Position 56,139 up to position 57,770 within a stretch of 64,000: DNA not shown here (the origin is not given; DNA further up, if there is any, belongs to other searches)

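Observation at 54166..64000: ABC-transporter-dependent glycan cluster with three FkbM methyltransferases, an MptE-like protein and a Wzt carrying a C-terminal binding domain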

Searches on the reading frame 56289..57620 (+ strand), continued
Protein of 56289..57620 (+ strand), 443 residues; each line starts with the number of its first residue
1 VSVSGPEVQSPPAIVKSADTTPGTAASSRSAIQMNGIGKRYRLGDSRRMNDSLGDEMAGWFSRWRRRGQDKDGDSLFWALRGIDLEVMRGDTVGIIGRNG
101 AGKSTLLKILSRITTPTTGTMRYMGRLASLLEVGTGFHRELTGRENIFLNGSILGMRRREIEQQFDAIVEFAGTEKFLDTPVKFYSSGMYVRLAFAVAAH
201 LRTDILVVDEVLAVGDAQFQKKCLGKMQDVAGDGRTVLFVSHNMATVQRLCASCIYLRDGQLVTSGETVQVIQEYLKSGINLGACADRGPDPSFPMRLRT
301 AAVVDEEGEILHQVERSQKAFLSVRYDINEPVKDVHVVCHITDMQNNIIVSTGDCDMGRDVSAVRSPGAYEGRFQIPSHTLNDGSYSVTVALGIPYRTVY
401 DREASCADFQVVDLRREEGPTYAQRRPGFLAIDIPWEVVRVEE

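Call 47: find_encoding_contigs(protein=P0132, flank=10000, max_places=1)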
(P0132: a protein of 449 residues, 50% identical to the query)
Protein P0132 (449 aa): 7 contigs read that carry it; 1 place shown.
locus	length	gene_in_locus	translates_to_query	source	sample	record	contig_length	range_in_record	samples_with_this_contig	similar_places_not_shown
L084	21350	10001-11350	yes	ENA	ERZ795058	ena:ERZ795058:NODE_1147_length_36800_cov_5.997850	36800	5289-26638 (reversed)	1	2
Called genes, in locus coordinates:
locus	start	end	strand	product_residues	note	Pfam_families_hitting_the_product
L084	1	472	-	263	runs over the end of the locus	PF01061:ABC2_membrane, PF12679:ABC2_membrane_2, PF12698:ABC2_membrane_3, PF12730:ABC2_membrane_4 (weak)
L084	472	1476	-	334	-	PF00005:ABC_tran, PF13304:AAA_21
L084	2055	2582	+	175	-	PF02381:MraZ (faint)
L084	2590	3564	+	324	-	PF01795:Methyltransf_5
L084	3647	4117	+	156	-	PF04977:DivIC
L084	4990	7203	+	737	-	PF03717:PBP_dimer, PF00905:Transpeptidase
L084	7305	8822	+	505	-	PF01225:Mur_ligase (weak), PF08245:Mur_ligase_M, PF02875:Mur_ligase_C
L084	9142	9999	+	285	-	PF01061:ABC2_membrane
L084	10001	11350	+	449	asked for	PF00005:ABC_tran, PF14524:Wzt_C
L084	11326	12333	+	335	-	PF04230:PS_pyruv_trans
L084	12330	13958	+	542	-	-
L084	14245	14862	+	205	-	-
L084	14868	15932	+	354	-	PF00535:Glycos_transf_2, PF10111:Glyco_tranf_2_2, PF13641:Glyco_tranf_2_3 (weak)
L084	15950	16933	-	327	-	PF00535:Glycos_transf_2, PF10111:Glyco_tranf_2_2, PF13506:Glyco_transf_21 (weak), PF13641:Glyco_tranf_2_3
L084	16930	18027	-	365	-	PF13692:Glyco_trans_1_4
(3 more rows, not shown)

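Call 49: fold_search(model_id=the predicted structure, library=pdb)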
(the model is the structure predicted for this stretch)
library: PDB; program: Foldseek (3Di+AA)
matches with E <= 10: 1853; with E <= 0.001: 1256
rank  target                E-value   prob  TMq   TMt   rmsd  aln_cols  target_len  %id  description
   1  8dl0_C                1.9e-36  1.00  0.48  0.56  14.1       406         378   32  CryoEM structure of the nucleotide-free and open channel A.aeolicus WzmWzt transporter (released 2022-09-21)
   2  8dku_A                1.0e-35  1.00  0.50  0.55  10.3       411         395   31  CryoEM structure of the A. aeolicus WzmWzt transporter bound to the native O antigen (released 2022-09-21)
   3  8dl0_A                7.2e-35  1.00  0.49  0.56  12.0       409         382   31  CryoEM structure of the nucleotide-free and open channel A.aeolicus WzmWzt transporter (released 2022-09-21)
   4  7k2t_A                1.0e-34  1.00  0.49  0.58  10.7       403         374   31  Mg2+/ATP-bound structure of the full-length WzmWzt O antigen ABC transporter in lipid nanodiscs (released 2021-01-13)
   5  8dne_C                1.4e-34  1.00  0.49  0.58  12.1       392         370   32  CryoEM structure of the A.aeolicus WzmWzt transporter bound to ATP (released 2022-09-21)
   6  8dne_A                5.2e-34  1.00  0.50  0.59  10.9       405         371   32  CryoEM structure of the A.aeolicus WzmWzt transporter bound to ATP (released 2022-09-21)
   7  7k2t_C                6.6e-34  1.00  0.49  0.58  13.2       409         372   32  Mg2+/ATP-bound structure of the full-length WzmWzt O antigen ABC transporter in lipid nanodiscs (released 2021-01-13)
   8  6m96_A                4.5e-26  1.00  0.48  0.86   3.6       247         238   39  ATP-bound conformation of the WzmWzt O antigen ABC transporter (released 2019-03-06)
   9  6amx                  2.2e-25  1.00  0.47  0.84   4.6       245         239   40  Crystal Structure of Nucelotide Binding Domain of O-antigen polysaccharide ABC-transporter (released 2017-11-29)
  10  6an5_B                1.0e-24  1.00  0.47  0.83   4.8       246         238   39  Crystal Structure of The Nucelotide Binding Domain of an O-antigen polysaccharide ABC-transporter (released 2017-11-29)
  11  7dd0_B                1.3e-24  1.00  0.47  0.79   4.6       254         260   33  Crystal structure of the N-terminal domain of TagH from Bacillus subtilis (released 2020-12-23)
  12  9a4o_B                1.3e-24  1.00  0.49  0.41   3.6       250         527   34  Integrative model of IF2-TAGH by crosslinking MS and deep learning (released 2024-09-18)
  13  7dd0_C                1.1e-23  1.00  0.46  0.80   2.0       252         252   32  Crystal structure of the N-terminal domain of TagH from Bacillus subtilis (released 2020-12-23)
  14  9cfl_B                1.7e-23  1.00  0.49  0.79   3.8       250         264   32  Cryo-EM structure of S. aureus TarGH in complex with ATP-gamma-S (released 2025-04-23)
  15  6an5_A                2.0e-23  1.00  0.43  0.85   2.1       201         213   46  Crystal Structure of The Nucelotide Binding Domain of an O-antigen polysaccharide ABC-transporter (released 2017-11-29)
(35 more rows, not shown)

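Call 51: search_protein_families(library=pfam, proteins=[L083:12609-13856:+], max_evalue=0.01)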
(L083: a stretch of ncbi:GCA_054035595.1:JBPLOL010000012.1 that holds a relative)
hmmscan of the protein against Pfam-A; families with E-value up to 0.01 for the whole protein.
L083:12609-13856:+ (415 aa): 0 families

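Call 57: find_encoding_contigs(protein=P0124, flank=10000, max_places=1)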
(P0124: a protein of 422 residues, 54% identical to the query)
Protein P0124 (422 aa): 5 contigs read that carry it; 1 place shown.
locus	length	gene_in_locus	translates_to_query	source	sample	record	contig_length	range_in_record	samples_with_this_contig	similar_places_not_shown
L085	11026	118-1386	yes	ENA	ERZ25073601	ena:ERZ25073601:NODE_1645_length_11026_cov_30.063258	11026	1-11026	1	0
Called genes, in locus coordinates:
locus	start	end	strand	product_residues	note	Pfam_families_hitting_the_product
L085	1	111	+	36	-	?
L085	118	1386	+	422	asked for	PF00005:ABC_tran, PF13304:AAA_21 (faint), PF14524:Wzt_C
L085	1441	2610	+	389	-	PF13489:Methyltransf_23, PF08241:Methyltransf_11 (weak), PF08242:Methyltransf_12 (weak), PF13649:Methyltransf_25, PF13847:Methyltransf_31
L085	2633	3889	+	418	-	-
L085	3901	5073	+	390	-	PF00535:Glycos_transf_2, PF10111:Glyco_tranf_2_2, PF13641:Glyco_tranf_2_3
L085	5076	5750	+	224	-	PF02348:CTP_transf_3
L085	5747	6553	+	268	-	PF01973:MptE-like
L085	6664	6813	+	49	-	PF13366:PDDEXK_3 (weak)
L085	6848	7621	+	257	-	PF03328:HpcH_HpaI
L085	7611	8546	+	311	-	PF00389:2-Hacid_dh, PF02826:2-Hacid_dh_C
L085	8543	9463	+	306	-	PF01073:3Beta_HSD, PF01370:Epimerase, PF02719:Polysacc_synt_2, PF04321:RmlD_sub_bind, PF05368:NmrA, PF07993:NAD_binding_4 (faint), PF13460:NAD_binding_10, PF16363:GDP_Man_Dehyd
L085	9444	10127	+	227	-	PF04199:Cyclase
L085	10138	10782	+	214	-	PF00702:Hydrolase, PF12710:HAD (weak), PF13419:HAD_2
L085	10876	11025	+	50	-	?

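Call 58: find_encoding_contigs(protein=P0127, flank=10000, max_places=1)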
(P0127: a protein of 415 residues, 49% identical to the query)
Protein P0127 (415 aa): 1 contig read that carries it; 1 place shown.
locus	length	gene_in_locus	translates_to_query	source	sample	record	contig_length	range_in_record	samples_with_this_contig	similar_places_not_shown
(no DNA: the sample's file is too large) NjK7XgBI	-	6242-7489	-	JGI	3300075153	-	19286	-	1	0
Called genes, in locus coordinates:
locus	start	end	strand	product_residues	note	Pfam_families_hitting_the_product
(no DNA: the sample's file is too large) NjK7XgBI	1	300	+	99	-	?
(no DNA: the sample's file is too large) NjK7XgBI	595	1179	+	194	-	PF07963:N_methyl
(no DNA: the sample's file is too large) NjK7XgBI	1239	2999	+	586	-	PF07719:TPR_2 (faint), PF13431:TPR_17 (faint), PF13424:TPR_12 (faint), PF13432:TPR_16 (faint), PF14559:TPR_19 (faint), PF13174:TPR_6 (faint), PF13181:TPR_8 (faint), PF13414:TPR_11 (faint), +1 more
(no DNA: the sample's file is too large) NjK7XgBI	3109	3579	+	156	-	PF07963:N_methyl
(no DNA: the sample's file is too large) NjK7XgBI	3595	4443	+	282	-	PF01040:UbiA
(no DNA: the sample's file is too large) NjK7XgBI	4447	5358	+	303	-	PF00535:Glycos_transf_2, PF10111:Glyco_tranf_2_2 (faint), PF13641:Glyco_tranf_2_3 (faint)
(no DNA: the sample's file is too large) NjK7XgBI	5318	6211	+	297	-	PF01061:ABC2_membrane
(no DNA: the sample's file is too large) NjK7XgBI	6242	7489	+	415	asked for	PF00005:ABC_tran, PF14524:Wzt_C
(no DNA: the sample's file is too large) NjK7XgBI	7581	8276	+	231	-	PF05050:Methyltransf_21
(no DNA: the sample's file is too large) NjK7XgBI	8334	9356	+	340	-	PF04055:Radical_SAM, PF13186:SPASM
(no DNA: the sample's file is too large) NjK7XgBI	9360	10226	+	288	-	PF13489:Methyltransf_23 (weak), PF08241:Methyltransf_11, PF08242:Methyltransf_12 (weak), PF13649:Methyltransf_25, PF13847:Methyltransf_31 (weak)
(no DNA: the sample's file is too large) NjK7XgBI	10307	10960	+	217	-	PF02348:CTP_transf_3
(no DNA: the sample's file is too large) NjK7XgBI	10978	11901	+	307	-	PF00535:Glycos_transf_2, PF10111:Glyco_tranf_2_2 (weak), PF13641:Glyco_tranf_2_3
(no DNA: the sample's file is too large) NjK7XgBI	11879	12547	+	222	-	PF04199:Cyclase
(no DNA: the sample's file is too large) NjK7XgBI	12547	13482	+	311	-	PF00389:2-Hacid_dh, PF02826:2-Hacid_dh_C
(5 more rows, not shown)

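Call 59: find_encoding_contigs(protein=P0129, flank=10000, max_places=1)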
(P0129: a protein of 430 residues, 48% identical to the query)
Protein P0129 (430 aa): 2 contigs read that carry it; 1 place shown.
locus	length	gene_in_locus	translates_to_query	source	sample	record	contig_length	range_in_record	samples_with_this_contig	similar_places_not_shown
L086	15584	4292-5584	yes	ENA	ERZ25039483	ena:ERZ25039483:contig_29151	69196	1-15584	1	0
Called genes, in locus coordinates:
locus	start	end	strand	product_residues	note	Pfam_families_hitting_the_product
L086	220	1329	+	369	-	PF14559:TPR_19 (faint), PF07719:TPR_2 (faint), PF13428:TPR_14 (faint)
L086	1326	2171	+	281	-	PF01040:UbiA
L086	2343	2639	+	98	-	PF01909:NTP_transf_2, PF18765:Polbeta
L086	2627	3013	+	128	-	PF08780:NTase_sub_bind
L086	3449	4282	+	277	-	PF01061:ABC2_membrane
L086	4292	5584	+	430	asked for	PF00005:ABC_tran, PF14524:Wzt_C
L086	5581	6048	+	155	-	-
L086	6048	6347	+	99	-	PF05050:Methyltransf_21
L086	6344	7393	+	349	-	PF04055:Radical_SAM, PF13186:SPASM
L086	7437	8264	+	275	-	PF13649:Methyltransf_25, PF08241:Methyltransf_11, PF08242:Methyltransf_12 (weak)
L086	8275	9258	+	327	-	PF13489:Methyltransf_23 (weak), PF08241:Methyltransf_11 (weak), PF13649:Methyltransf_25 (weak)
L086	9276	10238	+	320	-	PF13641:Glyco_tranf_2_3, PF00535:Glycos_transf_2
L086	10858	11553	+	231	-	PF02348:CTP_transf_3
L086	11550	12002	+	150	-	PF00389:2-Hacid_dh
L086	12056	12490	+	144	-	PF02826:2-Hacid_dh_C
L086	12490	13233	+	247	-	PF00106:adh_short, PF01370:Epimerase (weak), PF13561:adh_short_C2, PF08659:KR (weak), PF23441:SDR (weak)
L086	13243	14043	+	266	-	PF01973:MptE-like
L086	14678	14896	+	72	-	-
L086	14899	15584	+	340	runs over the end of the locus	PF00535:Glycos_transf_2, PF10111:Glyco_tranf_2_2 (weak), PF13641:Glyco_tranf_2_3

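Call 60: find_encoding_contigs(protein=P0164, flank=10000, max_places=1)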
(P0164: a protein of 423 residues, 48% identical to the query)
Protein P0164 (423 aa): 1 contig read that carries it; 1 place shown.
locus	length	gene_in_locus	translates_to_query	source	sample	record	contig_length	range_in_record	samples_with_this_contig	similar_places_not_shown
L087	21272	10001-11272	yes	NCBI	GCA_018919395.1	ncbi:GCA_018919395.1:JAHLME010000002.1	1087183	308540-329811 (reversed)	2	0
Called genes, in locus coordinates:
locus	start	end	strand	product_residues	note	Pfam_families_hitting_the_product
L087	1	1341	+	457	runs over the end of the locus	PF00072:Response_reg, PF00158:Sigma54_activat, PF13191:AAA_16 (weak), PF14532:Sigma54_activ_2, PF07728:AAA_5 (weak), PF25601:AAA_lid_14, PF02954:HTH_8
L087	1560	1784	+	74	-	PF07963:N_methyl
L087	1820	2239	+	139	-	-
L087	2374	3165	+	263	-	PF12679:ABC2_membrane_2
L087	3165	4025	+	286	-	-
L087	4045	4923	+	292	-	PF00005:ABC_tran, PF13304:AAA_21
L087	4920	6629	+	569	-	PF07719:TPR_2 (faint)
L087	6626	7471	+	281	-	PF01040:UbiA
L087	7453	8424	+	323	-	PF00535:Glycos_transf_2, PF13641:Glyco_tranf_2_3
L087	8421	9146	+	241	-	PF00535:Glycos_transf_2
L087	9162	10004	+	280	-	PF01061:ABC2_membrane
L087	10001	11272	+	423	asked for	PF00005:ABC_tran, PF13304:AAA_21 (faint), PF14524:Wzt_C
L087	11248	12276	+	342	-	PF13489:Methyltransf_23, PF08241:Methyltransf_11, PF08242:Methyltransf_12 (weak), PF13649:Methyltransf_25 (weak), PF13847:Methyltransf_31 (weak)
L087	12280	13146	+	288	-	PF03102:NeuB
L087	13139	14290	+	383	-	PF02348:CTP_transf_3, PF12804:NTP_transf_3 (weak), PF12710:HAD (faint), PF00702:Hydrolase, PF08282:Hydrolase_3 (weak)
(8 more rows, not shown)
